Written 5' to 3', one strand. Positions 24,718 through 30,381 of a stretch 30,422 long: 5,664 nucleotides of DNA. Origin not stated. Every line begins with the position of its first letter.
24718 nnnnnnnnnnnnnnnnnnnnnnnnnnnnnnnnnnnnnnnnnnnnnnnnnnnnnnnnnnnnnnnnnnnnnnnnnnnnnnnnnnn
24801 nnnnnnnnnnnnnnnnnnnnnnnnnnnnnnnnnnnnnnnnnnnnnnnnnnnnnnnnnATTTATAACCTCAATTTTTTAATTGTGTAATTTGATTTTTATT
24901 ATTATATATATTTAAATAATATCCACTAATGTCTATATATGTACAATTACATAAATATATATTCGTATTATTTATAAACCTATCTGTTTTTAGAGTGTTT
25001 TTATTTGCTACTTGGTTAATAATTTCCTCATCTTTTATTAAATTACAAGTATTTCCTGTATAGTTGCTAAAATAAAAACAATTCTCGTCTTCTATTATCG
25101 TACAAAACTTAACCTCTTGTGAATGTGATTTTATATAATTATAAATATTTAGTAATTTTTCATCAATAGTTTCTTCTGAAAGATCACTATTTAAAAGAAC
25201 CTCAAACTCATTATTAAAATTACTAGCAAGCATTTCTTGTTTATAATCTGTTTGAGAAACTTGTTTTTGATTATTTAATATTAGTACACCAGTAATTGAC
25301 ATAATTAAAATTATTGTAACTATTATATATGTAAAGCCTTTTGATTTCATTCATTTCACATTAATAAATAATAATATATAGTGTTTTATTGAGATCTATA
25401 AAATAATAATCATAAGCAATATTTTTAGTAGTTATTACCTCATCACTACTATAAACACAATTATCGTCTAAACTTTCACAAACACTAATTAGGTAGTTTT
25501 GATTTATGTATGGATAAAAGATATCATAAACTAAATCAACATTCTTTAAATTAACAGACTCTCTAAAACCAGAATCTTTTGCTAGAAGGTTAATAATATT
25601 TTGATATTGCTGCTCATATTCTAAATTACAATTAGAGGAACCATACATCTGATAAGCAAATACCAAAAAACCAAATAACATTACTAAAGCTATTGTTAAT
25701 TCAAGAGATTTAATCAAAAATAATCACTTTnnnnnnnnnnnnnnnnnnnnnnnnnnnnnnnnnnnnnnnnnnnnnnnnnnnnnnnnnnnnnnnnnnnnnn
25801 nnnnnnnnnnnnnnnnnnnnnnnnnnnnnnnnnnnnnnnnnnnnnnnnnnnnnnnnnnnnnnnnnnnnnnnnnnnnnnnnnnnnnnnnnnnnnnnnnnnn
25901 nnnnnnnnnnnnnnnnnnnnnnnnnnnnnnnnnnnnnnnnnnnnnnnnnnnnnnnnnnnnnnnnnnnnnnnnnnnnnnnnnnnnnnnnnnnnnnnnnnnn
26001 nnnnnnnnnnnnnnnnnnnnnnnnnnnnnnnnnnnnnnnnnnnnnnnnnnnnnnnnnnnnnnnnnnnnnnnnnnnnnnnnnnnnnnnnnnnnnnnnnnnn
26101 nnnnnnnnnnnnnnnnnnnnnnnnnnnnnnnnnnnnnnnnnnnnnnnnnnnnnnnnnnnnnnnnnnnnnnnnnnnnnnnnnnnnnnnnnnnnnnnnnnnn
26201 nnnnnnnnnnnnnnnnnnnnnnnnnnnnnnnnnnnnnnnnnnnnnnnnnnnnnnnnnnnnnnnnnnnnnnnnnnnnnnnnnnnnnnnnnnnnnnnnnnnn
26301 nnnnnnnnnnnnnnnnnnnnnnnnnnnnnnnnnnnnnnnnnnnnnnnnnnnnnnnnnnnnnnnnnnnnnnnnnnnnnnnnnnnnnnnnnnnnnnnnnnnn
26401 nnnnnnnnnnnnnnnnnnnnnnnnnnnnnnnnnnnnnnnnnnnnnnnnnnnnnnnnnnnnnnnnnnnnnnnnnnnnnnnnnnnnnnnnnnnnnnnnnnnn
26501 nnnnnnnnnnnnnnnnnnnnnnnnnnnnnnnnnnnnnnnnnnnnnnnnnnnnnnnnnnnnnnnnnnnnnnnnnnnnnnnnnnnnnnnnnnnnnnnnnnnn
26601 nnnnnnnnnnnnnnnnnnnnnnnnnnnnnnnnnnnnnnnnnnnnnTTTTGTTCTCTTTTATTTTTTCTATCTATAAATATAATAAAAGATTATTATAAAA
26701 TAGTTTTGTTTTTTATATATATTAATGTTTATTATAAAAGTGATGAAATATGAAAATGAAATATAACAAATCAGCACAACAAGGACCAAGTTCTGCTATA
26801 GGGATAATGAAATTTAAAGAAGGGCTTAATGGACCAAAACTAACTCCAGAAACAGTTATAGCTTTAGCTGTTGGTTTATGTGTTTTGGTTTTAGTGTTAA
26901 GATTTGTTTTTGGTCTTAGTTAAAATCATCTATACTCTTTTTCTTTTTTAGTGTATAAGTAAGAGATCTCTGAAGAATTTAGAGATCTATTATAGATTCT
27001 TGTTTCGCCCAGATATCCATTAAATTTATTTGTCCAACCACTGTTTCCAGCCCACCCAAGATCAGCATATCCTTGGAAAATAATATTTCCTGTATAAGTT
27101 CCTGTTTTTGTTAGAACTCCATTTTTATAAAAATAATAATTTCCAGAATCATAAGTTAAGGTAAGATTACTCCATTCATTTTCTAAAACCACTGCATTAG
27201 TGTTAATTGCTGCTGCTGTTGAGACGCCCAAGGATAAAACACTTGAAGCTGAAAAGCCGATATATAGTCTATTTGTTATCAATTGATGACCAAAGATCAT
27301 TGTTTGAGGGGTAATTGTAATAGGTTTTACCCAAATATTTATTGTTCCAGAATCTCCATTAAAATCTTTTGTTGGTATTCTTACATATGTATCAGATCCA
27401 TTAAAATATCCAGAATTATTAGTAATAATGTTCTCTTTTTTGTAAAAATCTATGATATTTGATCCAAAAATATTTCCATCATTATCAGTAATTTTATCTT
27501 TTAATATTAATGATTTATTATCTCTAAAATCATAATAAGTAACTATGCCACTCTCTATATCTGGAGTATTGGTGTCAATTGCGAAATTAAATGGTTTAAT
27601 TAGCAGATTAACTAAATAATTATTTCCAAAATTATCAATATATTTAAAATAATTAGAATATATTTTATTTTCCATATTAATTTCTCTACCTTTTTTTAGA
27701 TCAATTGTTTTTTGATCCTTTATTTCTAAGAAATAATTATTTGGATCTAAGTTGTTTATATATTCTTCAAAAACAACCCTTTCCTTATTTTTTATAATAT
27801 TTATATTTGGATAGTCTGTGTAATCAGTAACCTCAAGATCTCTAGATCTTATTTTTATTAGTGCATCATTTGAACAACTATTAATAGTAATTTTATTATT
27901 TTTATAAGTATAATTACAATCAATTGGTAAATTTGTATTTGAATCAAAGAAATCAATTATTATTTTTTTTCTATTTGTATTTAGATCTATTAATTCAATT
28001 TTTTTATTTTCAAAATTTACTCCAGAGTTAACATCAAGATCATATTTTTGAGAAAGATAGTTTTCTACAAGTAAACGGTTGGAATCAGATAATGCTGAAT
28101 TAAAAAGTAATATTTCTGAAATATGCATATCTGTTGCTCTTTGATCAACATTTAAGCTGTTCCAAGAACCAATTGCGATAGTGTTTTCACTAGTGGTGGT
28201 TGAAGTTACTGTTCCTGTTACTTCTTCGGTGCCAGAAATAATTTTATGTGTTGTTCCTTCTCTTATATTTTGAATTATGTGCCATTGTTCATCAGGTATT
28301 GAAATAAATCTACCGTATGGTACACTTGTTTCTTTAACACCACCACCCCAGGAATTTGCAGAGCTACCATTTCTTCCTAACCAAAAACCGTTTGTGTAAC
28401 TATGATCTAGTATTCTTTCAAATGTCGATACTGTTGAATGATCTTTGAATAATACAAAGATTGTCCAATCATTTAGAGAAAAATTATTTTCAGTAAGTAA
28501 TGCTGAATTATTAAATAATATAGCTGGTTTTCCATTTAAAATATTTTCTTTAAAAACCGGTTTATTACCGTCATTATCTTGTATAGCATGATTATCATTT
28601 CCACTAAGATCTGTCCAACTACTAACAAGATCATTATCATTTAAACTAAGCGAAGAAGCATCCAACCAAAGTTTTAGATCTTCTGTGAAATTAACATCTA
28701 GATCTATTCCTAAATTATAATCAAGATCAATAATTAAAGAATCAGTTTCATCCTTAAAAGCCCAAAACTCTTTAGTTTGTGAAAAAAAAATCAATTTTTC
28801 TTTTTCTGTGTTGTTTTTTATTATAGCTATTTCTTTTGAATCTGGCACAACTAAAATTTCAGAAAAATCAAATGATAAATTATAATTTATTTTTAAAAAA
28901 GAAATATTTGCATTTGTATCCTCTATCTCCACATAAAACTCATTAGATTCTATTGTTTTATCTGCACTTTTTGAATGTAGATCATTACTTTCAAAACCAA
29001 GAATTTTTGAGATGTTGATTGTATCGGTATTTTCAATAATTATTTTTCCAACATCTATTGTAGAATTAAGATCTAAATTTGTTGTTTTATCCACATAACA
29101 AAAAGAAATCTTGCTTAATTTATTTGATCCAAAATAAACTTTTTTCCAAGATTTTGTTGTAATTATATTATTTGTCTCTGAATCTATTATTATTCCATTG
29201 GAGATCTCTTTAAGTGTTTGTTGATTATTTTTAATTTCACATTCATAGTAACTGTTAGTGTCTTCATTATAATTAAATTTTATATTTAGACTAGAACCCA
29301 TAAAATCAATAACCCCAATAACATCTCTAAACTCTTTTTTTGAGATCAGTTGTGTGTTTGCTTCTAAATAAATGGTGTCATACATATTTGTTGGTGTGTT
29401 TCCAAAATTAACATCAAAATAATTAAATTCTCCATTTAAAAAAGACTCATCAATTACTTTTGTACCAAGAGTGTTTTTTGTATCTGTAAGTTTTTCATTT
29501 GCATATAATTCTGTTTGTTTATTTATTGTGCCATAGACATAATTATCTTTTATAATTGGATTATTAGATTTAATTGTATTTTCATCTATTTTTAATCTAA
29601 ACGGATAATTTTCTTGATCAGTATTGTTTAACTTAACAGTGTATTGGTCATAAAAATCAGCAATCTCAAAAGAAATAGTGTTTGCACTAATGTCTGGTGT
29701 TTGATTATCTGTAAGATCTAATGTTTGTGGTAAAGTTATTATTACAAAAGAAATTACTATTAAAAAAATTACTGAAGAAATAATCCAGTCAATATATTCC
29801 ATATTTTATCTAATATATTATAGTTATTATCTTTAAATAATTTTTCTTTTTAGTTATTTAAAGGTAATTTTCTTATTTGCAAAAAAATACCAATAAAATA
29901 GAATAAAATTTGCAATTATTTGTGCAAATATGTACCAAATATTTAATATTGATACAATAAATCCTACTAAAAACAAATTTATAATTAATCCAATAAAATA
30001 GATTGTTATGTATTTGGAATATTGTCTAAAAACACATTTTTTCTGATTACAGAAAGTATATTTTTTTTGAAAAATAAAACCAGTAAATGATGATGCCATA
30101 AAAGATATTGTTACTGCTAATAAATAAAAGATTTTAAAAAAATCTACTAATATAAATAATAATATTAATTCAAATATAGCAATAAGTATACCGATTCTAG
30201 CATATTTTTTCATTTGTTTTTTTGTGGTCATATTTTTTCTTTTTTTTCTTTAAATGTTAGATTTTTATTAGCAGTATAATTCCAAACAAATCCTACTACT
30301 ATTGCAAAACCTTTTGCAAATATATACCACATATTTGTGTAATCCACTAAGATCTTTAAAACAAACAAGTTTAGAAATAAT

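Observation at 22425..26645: Type IV filament-like operon that lacks a platform protein and has orphan accessory genes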

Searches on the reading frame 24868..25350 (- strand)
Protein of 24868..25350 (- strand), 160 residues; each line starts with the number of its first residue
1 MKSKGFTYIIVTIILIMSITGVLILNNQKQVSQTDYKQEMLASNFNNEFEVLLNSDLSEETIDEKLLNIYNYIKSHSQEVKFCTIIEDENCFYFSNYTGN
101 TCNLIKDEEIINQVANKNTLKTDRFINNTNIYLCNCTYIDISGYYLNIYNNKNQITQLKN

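Call 4: search_protein_families(library=pfam, proteins=[window:24868-25350:-], max_evalue=1)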
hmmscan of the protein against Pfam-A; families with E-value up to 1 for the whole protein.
window:24868-25350:- (160 aa): 2 families
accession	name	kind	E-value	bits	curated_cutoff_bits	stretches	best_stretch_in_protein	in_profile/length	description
PF07194.16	P2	-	0.023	15.2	23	1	38-69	40-71/81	P2 response regulator binding domain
PF16357.10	PepSY_TM_like_2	-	0.21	12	27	1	10-76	16-80/197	Putative PepSY_TM-like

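Call 5: search_protein_families(library=ncbifam, proteins=[window:24868-25350:-], max_evalue=1)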
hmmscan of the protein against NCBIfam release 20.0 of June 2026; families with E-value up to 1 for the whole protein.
window:24868-25350:- (160 aa): 2 families
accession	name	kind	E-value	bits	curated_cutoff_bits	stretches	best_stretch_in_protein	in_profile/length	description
NF010723.1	PRK14125.1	equivalog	0.15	12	60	0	4-36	2-32/87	cell division suppressor protein YneA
NF004313.0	PRK05710.1-2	equivalog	0.17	11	380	1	100-148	64-114/299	tRNA glutamyl-Q(34) synthetase GluQRS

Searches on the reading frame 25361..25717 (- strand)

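Call 4: search_protein_families(library=pfam, proteins=[window:25361-25717:-], max_evalue=1)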
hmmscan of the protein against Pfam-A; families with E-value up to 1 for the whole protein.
window:25361-25717:- (118 aa): 1 family
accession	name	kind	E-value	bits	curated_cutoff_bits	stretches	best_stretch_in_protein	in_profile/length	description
PF06796.16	NapE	-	0.22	11.6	25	1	7-24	30-47/54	Periplasmic nitrate reductase protein NapE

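Call 5: search_protein_families(library=ncbifam, proteins=[window:25361-25717:-], max_evalue=1)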
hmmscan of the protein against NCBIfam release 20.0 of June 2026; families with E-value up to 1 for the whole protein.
window:25361-25717:- (118 aa): 1 family
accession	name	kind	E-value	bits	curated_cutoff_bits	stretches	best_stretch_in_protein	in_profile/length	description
TIGR02973.1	nitrate_rd_NapE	equivalog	0.14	12.3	68.8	1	7-24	19-36/42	periplasmic nitrate reductase, NapE protein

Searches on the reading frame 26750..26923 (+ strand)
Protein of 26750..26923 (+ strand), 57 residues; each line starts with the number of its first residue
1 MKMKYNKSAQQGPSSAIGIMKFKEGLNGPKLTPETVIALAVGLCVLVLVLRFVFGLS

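Call 4: search_protein_families(library=pfam, proteins=[window:26750-26923:+], max_evalue=1)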
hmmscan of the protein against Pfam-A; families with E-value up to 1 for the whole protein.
window:26750-26923:+ (57 aa): 1 family
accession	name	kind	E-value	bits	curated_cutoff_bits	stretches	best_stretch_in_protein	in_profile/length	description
PF03911.21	Sec61_beta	-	4.9e-08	33.3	27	1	15-54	1-41/41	Sec61beta family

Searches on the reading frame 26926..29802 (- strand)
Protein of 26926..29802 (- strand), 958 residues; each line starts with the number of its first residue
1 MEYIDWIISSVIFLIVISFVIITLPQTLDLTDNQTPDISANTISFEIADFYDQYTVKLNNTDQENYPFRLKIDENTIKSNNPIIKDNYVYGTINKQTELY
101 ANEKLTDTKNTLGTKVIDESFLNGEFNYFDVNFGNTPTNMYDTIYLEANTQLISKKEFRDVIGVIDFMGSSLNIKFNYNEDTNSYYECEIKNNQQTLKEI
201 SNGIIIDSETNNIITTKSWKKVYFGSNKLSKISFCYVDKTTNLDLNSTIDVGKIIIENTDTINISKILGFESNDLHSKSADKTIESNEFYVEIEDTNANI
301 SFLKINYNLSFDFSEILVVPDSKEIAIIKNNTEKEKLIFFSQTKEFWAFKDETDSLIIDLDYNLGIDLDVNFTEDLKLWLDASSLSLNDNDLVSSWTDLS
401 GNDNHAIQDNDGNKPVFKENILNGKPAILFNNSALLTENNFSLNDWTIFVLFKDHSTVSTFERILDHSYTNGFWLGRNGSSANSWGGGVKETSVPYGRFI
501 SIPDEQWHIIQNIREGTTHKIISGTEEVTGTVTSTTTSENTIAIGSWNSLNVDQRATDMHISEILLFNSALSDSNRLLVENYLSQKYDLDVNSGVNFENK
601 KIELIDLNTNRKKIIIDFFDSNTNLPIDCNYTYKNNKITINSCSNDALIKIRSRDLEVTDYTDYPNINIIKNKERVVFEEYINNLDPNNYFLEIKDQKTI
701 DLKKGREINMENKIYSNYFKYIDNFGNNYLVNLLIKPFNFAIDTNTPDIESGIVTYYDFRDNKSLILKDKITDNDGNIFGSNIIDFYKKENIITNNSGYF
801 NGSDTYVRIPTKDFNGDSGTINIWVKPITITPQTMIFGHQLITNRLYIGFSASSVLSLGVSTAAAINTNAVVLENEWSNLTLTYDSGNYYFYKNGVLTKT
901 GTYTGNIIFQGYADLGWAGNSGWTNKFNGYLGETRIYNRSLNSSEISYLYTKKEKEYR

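Call 4: search_protein_families(library=pfam, proteins=[window:26926-29802:-], max_evalue=1)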
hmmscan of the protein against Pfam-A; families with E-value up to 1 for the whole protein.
window:26926-29802:- (958 aa): 3 families
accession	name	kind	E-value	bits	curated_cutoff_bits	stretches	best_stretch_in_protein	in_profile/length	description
PF13385.13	Laminin_G_3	-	2.9e-25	89.6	27.6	2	801-947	1-151/151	Concanavalin A-like lectin/glucanases superfamily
PF18692.7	DUF5640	-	0.021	15.1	28.5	1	169-203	42-76/85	Family of unknown function (DUF5640)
PF04395.17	Poxvirus_B22R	-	0.031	14.3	25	1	161-216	15-71/204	Poxvirus B22R protein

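Call 5: search_protein_families(library=ncbifam, proteins=[window:26926-29802:-], max_evalue=1)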
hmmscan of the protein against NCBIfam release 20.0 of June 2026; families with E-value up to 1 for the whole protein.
window:26926-29802:- (958 aa): 0 families

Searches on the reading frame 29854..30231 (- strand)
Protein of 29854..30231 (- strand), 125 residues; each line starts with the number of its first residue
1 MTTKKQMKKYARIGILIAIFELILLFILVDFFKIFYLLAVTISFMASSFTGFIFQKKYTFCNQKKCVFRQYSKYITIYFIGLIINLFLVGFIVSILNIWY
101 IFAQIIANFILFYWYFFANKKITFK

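Call 35: search_protein_families(library=pfam, proteins=[window:29854-30231:-], max_evalue=0.01)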
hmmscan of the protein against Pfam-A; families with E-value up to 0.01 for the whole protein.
window:29854-30231:- (125 aa): 1 family
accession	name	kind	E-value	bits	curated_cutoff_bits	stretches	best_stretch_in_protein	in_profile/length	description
PF04138.20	GtrA_DPMS_TM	-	2e-14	54.2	26.1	1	9-124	1-117/117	GtrA/DPMS, transmembrane domain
